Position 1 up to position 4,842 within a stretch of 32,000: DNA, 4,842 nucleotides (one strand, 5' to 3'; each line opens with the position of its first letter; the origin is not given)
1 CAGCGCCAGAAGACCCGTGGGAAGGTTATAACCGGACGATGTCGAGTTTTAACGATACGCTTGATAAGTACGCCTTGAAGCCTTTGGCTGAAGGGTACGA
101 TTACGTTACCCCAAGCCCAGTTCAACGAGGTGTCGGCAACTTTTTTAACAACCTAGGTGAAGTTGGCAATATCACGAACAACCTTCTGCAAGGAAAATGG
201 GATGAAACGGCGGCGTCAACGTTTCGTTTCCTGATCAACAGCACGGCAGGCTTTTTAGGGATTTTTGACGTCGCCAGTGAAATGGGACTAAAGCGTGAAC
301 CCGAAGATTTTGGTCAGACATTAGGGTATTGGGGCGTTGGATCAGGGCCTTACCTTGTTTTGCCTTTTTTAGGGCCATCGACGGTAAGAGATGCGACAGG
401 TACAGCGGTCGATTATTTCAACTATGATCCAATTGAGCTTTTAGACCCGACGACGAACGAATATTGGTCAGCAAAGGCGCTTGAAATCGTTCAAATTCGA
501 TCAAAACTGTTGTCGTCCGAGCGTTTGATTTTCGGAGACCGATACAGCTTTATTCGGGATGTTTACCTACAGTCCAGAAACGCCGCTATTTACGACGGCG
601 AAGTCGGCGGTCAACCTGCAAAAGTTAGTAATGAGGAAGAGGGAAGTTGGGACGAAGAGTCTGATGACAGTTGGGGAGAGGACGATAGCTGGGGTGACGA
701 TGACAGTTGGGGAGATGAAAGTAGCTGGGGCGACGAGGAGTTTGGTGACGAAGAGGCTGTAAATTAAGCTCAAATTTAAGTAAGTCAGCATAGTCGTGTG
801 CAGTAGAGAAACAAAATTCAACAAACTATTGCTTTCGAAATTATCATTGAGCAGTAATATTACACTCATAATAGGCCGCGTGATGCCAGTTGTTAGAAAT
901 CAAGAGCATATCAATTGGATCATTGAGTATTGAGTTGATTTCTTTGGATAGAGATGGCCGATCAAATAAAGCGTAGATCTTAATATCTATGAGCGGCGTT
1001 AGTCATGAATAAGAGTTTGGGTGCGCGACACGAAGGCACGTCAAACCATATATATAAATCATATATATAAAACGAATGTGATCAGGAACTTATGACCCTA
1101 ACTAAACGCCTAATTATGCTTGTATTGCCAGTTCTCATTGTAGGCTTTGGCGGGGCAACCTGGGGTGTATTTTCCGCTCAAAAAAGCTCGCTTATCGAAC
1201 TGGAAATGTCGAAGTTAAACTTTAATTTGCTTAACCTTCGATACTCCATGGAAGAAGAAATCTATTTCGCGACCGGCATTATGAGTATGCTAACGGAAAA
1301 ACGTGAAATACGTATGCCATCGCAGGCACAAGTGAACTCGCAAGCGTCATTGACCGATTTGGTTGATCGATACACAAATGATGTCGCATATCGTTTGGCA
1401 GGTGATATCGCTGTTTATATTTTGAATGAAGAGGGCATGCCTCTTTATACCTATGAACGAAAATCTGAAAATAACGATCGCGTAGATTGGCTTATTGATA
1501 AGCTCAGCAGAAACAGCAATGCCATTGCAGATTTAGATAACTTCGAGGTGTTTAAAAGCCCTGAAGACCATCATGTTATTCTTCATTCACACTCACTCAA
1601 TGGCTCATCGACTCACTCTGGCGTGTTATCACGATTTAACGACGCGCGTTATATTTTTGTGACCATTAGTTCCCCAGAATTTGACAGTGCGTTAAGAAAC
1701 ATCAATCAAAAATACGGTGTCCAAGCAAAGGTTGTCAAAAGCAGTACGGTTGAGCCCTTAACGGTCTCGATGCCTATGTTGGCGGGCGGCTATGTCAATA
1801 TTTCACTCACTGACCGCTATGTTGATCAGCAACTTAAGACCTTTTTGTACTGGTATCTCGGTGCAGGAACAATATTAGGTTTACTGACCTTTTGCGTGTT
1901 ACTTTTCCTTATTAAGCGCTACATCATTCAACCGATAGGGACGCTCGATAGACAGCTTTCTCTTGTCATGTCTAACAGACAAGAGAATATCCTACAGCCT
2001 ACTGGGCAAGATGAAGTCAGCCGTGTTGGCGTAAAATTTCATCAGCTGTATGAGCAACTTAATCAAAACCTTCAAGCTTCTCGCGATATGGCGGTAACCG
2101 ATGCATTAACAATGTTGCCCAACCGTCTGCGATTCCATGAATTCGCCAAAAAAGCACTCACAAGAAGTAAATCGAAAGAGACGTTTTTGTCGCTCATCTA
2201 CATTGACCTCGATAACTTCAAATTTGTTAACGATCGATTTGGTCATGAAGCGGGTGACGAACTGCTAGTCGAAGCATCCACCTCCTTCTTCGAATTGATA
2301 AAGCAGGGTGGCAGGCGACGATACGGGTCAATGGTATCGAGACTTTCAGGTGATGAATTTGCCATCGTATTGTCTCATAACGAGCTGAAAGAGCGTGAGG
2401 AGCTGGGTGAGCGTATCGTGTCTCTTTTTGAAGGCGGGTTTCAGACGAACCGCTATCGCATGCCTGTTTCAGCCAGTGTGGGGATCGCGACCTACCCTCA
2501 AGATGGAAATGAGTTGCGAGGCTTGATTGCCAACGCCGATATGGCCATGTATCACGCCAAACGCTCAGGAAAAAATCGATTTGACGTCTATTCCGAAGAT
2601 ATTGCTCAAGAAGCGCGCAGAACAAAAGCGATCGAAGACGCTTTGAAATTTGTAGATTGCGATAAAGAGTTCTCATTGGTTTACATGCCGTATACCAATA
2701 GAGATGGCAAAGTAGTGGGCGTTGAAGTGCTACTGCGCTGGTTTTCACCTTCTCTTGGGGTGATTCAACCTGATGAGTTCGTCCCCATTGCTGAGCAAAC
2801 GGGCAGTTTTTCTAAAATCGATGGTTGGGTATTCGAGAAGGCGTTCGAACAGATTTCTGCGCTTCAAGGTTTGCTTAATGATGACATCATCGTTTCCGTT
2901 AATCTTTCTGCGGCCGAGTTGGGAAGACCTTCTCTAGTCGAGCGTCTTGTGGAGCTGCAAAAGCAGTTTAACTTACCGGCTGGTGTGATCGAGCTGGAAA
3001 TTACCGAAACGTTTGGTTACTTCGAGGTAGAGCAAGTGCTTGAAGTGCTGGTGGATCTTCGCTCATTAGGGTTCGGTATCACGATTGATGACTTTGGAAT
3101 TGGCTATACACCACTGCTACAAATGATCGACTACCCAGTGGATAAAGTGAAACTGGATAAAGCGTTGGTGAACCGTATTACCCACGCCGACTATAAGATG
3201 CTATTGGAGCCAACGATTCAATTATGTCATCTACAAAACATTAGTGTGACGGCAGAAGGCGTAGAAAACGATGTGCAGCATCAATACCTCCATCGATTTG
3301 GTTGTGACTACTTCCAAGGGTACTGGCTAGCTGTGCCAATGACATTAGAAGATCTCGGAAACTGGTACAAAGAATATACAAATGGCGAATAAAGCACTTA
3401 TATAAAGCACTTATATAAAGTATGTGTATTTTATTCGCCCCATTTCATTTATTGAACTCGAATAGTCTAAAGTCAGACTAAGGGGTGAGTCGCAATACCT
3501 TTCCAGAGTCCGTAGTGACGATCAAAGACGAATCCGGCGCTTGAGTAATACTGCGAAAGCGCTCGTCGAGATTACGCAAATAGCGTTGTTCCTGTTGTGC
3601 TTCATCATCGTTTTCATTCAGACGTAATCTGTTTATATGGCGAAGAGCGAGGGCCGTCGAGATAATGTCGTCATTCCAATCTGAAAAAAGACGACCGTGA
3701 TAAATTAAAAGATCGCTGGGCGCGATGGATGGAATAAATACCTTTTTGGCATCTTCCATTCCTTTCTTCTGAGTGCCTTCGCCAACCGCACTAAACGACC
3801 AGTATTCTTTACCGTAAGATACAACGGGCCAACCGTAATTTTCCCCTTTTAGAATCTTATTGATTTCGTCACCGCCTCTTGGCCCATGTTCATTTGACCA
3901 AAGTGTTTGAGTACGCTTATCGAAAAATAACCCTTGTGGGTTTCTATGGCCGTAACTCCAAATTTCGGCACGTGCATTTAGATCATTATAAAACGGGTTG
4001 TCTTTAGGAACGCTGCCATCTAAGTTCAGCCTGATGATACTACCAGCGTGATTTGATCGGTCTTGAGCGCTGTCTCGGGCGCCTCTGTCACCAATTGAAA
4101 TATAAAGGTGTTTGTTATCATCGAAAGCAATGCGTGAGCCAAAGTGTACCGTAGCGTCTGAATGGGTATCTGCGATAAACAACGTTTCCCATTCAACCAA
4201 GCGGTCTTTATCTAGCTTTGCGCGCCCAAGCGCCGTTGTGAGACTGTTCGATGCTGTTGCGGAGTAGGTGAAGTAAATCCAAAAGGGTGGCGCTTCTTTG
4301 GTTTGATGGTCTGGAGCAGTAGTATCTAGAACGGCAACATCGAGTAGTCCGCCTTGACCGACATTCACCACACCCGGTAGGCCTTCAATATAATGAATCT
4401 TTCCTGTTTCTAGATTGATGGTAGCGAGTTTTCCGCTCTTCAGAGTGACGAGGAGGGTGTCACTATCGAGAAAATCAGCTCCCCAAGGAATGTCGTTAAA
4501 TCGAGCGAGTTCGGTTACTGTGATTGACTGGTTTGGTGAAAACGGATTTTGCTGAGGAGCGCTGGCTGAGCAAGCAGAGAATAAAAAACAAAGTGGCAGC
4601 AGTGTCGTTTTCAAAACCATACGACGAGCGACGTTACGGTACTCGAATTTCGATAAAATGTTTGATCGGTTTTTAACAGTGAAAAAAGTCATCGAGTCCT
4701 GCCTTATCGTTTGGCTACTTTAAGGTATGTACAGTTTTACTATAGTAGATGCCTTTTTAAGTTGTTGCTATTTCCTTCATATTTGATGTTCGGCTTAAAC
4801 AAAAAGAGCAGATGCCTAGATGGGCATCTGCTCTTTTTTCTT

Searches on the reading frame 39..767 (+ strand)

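Call 10: search_protein_families(library=pfam, proteins=[window:39-767:+], max_evalue=0.001)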
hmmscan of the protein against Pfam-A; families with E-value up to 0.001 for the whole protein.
window:39-767:+ (242 aa): 1 family
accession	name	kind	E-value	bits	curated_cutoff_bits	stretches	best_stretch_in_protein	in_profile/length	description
PF04333.18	MlaA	-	2e-69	233.6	25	1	1-182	12-194/195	MlaA lipoprotein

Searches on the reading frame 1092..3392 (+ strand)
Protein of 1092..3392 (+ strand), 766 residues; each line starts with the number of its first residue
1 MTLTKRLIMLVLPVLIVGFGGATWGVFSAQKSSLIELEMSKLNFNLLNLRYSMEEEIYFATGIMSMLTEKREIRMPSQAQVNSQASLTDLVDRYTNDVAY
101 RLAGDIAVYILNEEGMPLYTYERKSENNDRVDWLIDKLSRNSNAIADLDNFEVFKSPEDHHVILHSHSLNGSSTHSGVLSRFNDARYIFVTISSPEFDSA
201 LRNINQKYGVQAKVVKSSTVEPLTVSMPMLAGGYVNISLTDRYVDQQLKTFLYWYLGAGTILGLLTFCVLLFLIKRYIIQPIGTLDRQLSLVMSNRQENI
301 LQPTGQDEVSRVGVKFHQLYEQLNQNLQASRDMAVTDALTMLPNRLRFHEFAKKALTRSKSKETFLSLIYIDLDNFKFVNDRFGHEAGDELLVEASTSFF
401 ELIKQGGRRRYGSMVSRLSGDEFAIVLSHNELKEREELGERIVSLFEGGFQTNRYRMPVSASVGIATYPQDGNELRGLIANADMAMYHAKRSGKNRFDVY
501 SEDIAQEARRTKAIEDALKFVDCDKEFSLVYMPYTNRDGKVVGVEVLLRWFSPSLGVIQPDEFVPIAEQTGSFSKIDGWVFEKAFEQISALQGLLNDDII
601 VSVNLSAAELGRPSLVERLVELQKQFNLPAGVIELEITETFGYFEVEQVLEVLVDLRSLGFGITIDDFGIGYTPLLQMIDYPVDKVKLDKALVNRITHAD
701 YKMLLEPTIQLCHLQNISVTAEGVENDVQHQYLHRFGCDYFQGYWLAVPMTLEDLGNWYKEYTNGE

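Call 10: search_protein_families(library=pfam, proteins=[window:1092-3392:+], max_evalue=0.001)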
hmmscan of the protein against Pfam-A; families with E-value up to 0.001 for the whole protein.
window:1092-3392:+ (766 aa): 2 families
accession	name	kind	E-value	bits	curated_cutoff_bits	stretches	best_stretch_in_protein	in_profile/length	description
PF00563.25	EAL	-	2.7e-56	191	31.3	1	524-748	10-235/236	EAL domain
PF00990.26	GGDEF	-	9.9e-37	126.6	23.8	1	334-496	1-161/161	Diguanylate cyclase, GGDEF domain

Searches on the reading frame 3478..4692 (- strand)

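Call 10: search_protein_families(library=pfam, proteins=[window:3478-4692:-], max_evalue=0.001)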
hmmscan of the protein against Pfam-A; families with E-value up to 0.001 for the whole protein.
window:3478-4692:- (404 aa): 1 family
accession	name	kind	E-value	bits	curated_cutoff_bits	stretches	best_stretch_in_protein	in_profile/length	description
PF07995.17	GSDH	-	1.3e-109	367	25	1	67-400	2-331/332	Glucose / Sorbosone dehydrogenase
